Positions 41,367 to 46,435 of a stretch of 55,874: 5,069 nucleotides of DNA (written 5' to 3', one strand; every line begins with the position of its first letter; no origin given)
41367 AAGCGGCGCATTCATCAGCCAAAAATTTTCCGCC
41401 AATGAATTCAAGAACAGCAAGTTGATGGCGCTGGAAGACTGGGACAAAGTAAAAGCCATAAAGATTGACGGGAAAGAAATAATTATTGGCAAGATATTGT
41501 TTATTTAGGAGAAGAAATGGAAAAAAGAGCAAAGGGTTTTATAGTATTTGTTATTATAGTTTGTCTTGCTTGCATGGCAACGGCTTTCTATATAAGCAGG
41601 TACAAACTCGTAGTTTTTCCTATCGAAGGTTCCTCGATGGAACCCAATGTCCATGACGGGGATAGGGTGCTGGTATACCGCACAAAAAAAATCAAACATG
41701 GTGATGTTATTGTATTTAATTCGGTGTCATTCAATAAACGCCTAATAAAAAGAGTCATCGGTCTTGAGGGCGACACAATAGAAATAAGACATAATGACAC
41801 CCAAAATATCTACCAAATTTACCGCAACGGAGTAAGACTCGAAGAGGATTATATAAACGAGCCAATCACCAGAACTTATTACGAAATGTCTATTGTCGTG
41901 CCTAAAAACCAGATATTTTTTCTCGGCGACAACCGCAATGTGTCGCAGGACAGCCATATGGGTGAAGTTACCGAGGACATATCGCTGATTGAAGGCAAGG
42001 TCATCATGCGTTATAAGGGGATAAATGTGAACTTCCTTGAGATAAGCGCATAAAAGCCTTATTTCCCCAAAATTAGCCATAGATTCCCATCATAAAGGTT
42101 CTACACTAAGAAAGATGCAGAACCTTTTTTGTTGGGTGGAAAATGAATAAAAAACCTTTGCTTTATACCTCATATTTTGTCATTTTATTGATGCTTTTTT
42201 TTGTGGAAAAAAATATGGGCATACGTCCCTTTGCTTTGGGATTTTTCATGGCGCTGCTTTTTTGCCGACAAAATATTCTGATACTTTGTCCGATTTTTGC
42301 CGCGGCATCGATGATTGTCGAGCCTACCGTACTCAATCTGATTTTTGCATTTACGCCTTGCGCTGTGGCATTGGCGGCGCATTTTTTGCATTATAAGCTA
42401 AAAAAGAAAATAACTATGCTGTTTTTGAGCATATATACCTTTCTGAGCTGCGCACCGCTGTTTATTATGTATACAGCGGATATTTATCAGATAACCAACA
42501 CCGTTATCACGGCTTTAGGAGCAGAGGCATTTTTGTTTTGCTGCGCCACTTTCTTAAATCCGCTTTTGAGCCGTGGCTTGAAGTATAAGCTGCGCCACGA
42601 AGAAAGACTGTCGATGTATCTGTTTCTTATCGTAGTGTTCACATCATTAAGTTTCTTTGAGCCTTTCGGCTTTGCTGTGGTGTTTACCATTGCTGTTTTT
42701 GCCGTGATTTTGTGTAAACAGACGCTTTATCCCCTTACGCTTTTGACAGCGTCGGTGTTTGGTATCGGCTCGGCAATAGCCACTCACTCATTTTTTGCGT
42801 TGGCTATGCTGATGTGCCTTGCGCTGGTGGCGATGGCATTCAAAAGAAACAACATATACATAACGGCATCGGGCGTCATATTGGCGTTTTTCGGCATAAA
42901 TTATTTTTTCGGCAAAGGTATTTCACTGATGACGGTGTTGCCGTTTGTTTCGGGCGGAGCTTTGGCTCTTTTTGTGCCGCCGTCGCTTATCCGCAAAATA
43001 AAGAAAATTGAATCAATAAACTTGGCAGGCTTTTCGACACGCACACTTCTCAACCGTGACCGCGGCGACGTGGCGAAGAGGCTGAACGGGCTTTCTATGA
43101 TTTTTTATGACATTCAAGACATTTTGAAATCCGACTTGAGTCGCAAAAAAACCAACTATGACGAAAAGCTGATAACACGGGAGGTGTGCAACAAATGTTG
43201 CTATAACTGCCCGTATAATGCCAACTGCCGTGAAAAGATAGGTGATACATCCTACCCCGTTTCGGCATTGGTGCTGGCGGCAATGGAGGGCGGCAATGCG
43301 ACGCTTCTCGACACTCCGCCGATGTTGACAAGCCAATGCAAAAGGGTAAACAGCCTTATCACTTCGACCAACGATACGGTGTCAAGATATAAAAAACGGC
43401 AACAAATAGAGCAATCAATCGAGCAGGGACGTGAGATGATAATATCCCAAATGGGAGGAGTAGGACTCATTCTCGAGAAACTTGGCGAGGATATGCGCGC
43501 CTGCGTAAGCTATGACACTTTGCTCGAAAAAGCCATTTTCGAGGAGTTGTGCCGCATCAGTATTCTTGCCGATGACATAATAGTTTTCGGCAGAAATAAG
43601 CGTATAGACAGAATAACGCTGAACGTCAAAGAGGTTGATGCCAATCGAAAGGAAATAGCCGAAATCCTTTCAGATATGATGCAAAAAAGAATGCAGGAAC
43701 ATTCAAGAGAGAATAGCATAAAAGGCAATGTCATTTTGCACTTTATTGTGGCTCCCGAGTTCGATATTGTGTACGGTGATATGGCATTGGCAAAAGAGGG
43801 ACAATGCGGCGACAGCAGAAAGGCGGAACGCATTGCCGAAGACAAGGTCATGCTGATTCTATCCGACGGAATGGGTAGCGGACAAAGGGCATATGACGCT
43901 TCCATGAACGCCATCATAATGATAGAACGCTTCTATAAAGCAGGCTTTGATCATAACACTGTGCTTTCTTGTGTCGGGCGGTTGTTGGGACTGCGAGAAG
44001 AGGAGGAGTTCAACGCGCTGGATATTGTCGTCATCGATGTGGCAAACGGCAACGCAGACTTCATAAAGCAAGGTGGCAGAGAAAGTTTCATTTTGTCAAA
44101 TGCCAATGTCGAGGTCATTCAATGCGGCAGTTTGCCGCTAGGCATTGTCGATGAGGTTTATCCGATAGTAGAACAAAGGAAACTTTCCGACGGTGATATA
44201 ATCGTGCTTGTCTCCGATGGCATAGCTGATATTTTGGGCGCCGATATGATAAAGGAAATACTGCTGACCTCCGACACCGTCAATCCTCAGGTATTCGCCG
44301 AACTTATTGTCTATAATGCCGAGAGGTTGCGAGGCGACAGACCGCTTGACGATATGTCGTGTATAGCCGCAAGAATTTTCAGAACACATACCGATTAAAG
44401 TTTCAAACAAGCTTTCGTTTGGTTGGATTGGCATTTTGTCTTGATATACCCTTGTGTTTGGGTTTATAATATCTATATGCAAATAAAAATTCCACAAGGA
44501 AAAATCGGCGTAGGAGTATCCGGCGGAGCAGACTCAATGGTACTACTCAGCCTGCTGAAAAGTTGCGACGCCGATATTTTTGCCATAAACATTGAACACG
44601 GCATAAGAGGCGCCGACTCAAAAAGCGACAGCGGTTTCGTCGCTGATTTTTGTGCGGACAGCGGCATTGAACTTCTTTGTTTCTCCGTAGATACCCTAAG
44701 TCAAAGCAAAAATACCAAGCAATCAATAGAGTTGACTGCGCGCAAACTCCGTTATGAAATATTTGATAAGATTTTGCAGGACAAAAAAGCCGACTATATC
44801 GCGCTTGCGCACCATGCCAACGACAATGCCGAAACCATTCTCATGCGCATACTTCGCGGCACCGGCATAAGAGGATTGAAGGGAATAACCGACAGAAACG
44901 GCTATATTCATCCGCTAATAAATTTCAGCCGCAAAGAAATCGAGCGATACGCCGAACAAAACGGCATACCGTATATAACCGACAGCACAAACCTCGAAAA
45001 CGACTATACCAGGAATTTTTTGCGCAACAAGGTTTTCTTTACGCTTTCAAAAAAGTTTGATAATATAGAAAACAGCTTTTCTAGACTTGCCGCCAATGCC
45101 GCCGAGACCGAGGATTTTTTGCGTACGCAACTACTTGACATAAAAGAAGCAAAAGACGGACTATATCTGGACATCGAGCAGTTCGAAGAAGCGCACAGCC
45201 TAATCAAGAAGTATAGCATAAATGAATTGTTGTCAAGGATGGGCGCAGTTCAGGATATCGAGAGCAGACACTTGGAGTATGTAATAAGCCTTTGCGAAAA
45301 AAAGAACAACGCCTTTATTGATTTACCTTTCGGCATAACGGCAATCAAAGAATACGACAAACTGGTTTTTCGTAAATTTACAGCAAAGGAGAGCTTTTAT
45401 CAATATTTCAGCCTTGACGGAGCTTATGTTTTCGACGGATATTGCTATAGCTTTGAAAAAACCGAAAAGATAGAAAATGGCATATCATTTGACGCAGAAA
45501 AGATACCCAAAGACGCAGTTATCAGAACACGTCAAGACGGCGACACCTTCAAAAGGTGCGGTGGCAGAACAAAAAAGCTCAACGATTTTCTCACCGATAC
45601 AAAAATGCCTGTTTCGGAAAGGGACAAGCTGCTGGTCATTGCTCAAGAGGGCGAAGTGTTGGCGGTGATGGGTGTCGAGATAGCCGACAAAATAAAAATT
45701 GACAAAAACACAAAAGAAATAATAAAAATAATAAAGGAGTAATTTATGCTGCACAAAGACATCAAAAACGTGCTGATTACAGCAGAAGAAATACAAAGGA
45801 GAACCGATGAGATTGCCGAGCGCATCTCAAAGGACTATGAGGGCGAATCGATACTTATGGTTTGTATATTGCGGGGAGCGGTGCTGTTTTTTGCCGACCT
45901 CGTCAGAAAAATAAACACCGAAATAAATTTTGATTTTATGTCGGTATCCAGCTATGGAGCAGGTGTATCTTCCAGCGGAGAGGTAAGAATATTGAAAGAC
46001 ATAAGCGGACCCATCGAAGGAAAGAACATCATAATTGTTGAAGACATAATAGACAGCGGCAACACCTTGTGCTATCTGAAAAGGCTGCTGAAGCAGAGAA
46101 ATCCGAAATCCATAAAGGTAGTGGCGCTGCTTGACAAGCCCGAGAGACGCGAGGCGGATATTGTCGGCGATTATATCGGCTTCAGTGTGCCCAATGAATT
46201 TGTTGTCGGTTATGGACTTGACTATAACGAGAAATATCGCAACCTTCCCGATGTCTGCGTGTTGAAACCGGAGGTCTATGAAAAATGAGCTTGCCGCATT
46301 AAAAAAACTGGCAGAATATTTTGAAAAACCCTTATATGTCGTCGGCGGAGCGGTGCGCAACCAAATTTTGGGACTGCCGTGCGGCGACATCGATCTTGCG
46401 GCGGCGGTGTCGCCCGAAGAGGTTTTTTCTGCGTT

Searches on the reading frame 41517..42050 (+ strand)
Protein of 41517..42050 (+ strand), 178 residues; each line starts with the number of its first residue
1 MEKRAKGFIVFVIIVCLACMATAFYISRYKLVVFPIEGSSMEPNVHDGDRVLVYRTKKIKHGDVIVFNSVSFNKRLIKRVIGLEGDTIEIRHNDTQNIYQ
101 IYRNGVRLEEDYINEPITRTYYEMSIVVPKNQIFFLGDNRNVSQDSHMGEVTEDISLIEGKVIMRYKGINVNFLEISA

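Call 7: search_protein_families(library=pfam, proteins=[window:41517-42050:+], max_evalue=0.001)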
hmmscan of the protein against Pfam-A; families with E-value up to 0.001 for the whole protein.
window:41517-42050:+ (178 aa): 2 families
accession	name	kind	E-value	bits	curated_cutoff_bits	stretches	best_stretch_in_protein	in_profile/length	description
PF10502.14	Peptidase_S26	-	5.6e-30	104.9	22.9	1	11-165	8-166/168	Signal peptidase, peptidase S26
PF00717.28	Peptidase_S24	-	3.2e-10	40.2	23.3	1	30-93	34-94/116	Peptidase S24-like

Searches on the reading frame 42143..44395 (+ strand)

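Call 7: search_protein_families(library=pfam, proteins=[window:42143-44395:+], max_evalue=0.001)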
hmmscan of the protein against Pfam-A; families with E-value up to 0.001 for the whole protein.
window:42143-44395:+ (751 aa): 2 families
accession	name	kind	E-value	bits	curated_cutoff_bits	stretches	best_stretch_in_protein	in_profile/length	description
PF19732.4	SpoIIE_N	-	3.5e-26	92.4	27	1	26-554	59-603/605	Stage II sporulation protein E N-terminal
PF07228.17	SpoIIE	-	1.5e-19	71.1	25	1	566-745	2-191/192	Stage II sporulation protein E (SpoIIE)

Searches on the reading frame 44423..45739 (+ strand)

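Call 7: search_protein_families(library=pfam, proteins=[window:44423-45739:+], max_evalue=0.001)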
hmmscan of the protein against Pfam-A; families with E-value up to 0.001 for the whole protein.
window:44423-45739:+ (439 aa): 4 families
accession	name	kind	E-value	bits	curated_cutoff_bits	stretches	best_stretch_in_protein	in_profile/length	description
PF01171.26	ATP_bind_3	-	2.2e-49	168.1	27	1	28-202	2-181/182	PP-loop family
PF11734.13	TilS_C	-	1.4e-07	31.3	22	1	367-432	3-69/74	TilS substrate C-terminal domain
PF03483.22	B3_4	-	5.9e-05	23.2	29.3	1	356-434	56-121/174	B3/4 domain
PF01507.26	PAPS_reduct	-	6.4e-05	23.5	22.5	0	30-130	4-72/175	Phosphoadenosine phosphosulfate reductase domain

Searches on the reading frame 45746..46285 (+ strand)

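Call 7: search_protein_families(library=pfam, proteins=[window:45746-46285:+], max_evalue=0.001)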
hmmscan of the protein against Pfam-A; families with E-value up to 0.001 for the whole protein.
window:45746-46285:+ (180 aa): 1 family
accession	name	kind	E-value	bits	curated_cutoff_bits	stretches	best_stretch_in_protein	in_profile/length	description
PF00156.33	Pribosyltran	-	2.9e-32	111.6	26.3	1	15-160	10-157/158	Phosphoribosyl transferase domain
